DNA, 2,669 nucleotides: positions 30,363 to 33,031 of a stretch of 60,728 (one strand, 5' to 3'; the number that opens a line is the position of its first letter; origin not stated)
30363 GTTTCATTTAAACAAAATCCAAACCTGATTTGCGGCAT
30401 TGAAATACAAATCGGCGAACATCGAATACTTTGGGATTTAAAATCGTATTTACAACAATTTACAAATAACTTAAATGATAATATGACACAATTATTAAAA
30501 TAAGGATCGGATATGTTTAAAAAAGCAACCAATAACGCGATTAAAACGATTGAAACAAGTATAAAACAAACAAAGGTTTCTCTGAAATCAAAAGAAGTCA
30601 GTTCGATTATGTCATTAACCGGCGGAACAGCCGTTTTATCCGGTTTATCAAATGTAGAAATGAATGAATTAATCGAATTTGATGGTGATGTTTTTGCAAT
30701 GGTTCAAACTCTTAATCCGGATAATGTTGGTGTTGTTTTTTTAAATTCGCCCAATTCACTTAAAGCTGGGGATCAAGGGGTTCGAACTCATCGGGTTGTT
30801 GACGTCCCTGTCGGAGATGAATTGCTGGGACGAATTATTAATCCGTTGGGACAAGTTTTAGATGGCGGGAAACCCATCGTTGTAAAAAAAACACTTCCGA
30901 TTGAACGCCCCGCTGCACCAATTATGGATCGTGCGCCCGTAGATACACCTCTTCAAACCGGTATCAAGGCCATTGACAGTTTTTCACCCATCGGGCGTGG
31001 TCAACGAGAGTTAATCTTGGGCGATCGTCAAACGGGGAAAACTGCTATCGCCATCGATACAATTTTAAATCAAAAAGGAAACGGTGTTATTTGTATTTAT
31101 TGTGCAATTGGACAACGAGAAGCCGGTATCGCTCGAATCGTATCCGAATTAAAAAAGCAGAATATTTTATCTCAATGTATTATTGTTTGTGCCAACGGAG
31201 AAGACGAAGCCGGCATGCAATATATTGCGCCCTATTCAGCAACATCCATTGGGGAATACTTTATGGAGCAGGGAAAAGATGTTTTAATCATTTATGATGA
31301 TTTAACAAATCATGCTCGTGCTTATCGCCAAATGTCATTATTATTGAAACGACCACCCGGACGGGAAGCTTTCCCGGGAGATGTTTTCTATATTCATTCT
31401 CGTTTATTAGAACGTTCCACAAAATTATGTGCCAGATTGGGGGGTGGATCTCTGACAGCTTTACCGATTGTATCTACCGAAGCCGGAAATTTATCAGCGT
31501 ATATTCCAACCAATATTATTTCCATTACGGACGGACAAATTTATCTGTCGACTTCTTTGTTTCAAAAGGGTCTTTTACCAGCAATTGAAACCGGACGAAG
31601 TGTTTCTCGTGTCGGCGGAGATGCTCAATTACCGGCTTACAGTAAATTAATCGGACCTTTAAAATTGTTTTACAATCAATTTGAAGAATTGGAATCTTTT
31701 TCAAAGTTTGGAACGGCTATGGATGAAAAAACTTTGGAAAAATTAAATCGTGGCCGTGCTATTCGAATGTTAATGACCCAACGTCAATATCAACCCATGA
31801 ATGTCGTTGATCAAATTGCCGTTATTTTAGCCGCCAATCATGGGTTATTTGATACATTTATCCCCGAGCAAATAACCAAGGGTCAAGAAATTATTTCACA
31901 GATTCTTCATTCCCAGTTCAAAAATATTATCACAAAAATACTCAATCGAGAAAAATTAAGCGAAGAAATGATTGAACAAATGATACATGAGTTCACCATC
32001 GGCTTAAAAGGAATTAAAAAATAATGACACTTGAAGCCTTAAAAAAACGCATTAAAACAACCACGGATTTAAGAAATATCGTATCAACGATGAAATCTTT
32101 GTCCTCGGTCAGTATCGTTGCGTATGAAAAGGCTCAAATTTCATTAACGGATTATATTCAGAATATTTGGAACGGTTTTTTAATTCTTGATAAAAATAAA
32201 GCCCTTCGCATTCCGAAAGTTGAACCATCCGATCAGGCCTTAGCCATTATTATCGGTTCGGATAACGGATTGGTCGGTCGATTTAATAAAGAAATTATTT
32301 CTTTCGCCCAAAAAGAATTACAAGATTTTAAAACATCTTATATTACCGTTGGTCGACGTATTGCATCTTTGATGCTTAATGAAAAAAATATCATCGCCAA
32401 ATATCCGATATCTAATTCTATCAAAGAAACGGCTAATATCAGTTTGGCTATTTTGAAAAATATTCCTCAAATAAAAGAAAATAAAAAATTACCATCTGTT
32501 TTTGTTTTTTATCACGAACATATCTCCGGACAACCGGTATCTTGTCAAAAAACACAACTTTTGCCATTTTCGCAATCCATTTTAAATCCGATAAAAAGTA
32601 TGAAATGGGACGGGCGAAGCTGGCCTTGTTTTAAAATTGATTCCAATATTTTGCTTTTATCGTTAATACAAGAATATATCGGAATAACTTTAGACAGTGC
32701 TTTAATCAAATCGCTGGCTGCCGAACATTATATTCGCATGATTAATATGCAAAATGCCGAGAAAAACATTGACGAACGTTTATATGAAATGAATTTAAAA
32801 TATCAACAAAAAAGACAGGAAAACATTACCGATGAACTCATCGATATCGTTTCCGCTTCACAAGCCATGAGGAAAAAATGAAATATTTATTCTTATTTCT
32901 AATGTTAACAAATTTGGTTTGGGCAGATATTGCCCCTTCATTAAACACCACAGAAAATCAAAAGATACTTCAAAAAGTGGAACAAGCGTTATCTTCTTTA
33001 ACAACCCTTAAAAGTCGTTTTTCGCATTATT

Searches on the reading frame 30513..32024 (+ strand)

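Call 17: search_protein_families(library=pfam, proteins=[window:30513-32024:+], max_evalue=0.00001)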
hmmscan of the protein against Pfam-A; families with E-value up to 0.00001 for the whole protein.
window:30513-32024:+ (503 aa): 2 families
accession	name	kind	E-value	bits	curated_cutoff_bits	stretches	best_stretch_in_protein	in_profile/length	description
PF00006.31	ATP-synt_ab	-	5.1e-79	265.3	29.5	1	150-365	1-213/213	ATP synthase alpha/beta family, nucleotide-binding domain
PF00306.32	ATP-synt_ab_C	-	5.1e-28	98.4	27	1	372-491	1-120/126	ATP synthase alpha/beta chain, C terminal domain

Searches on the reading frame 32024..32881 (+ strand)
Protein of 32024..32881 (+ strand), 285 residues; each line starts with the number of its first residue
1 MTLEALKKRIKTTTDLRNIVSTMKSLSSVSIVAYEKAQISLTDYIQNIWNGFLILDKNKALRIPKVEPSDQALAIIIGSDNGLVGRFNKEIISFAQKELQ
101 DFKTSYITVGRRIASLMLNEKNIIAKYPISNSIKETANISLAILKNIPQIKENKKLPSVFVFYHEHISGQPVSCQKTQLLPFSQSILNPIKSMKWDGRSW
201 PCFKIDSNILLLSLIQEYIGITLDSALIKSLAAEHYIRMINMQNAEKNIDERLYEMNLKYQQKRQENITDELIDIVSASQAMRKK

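Call 37: search_protein_families(library=pfam, proteins=[window:32024-32881:+], max_evalue=0.001)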
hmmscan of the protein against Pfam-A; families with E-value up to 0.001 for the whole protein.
window:32024-32881:+ (285 aa): 1 family
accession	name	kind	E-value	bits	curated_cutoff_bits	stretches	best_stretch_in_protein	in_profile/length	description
PF00231.24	ATP-synt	-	3.1e-47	162.1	39.9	1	2-282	1-285/285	ATP synthase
